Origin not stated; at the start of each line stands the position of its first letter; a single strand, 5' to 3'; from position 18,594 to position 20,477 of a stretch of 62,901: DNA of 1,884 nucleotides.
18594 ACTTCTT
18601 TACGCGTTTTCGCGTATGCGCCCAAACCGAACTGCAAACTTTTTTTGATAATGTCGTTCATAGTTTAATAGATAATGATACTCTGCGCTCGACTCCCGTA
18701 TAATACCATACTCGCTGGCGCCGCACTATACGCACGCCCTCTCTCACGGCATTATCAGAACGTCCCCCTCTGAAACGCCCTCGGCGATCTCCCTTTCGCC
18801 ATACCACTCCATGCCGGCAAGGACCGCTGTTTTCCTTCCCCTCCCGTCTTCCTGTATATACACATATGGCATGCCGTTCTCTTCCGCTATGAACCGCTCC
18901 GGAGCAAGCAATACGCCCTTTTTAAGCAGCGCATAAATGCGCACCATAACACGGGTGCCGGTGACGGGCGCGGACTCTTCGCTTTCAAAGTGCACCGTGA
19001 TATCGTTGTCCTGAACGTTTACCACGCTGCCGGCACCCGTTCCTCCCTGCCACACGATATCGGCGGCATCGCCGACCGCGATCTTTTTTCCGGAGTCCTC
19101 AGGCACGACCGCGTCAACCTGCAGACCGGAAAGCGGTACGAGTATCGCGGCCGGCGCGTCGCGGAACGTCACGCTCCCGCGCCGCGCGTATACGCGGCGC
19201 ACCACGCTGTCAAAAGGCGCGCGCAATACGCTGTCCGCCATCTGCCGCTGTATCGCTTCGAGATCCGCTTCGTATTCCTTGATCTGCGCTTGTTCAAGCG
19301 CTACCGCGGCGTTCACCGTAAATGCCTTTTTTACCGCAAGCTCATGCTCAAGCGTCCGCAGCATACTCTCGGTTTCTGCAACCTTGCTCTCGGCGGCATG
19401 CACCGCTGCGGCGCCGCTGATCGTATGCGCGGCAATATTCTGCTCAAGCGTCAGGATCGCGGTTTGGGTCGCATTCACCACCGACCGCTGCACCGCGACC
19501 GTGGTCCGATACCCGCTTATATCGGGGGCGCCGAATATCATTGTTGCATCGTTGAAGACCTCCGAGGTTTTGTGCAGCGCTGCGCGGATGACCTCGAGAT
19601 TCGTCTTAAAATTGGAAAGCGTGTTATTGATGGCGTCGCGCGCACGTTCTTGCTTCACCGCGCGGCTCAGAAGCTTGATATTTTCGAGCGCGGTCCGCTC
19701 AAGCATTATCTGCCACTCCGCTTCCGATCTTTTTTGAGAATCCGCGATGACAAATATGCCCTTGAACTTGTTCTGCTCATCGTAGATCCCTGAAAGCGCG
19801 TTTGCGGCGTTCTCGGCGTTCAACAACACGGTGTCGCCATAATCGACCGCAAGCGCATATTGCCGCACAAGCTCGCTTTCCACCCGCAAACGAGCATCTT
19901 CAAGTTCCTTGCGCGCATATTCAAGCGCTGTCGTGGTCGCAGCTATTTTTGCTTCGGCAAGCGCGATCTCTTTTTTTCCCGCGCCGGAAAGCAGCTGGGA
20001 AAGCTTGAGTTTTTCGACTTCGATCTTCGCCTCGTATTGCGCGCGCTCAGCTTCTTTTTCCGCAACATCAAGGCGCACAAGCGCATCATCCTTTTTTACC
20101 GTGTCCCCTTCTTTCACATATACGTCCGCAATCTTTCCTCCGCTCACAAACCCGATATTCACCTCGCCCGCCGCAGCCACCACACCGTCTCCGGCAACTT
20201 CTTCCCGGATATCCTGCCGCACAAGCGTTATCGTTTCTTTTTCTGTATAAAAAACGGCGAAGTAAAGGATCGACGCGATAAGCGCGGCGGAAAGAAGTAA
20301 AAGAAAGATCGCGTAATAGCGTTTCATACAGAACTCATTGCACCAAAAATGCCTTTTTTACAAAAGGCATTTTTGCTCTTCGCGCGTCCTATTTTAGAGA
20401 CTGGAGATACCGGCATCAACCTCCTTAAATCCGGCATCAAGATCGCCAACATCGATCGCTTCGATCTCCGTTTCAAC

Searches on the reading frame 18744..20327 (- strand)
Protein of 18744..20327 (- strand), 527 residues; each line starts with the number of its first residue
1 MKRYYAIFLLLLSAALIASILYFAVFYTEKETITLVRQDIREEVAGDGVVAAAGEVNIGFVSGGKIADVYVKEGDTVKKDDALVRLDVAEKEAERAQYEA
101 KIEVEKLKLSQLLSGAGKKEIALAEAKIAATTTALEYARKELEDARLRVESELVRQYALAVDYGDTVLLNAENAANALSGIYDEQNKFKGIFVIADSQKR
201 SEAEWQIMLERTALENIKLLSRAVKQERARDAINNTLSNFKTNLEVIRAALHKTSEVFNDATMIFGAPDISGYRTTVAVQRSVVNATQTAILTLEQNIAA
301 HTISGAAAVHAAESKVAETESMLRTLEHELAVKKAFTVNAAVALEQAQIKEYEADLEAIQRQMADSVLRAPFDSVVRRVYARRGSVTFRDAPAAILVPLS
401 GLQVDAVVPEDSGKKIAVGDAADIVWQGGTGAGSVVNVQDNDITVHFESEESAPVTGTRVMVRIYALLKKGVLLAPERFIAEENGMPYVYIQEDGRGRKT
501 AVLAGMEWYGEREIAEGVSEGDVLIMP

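Call 87: search_protein_families(library=pfam, max_evalue=0.0001, proteins=[window:18744-20327:-])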
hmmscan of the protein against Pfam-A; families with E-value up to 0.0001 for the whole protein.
window:18744-20327:- (527 aa): 3 families
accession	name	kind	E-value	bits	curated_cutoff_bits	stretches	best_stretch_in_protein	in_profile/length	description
PF13533.13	Biotin_lipoyl_2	-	1.6e-06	28.2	29.8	1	63-87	8-32/32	Biotin-lipoyl like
PF16576.10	HlyD_D23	-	1.3e-05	25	30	0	336-427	78-170/214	Barrel-sandwich domain of CusB or HlyD membrane-fusion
PF13437.12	HlyD_3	-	1.4e-05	26.2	22.2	0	367-440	1-78/106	HlyD family secretion protein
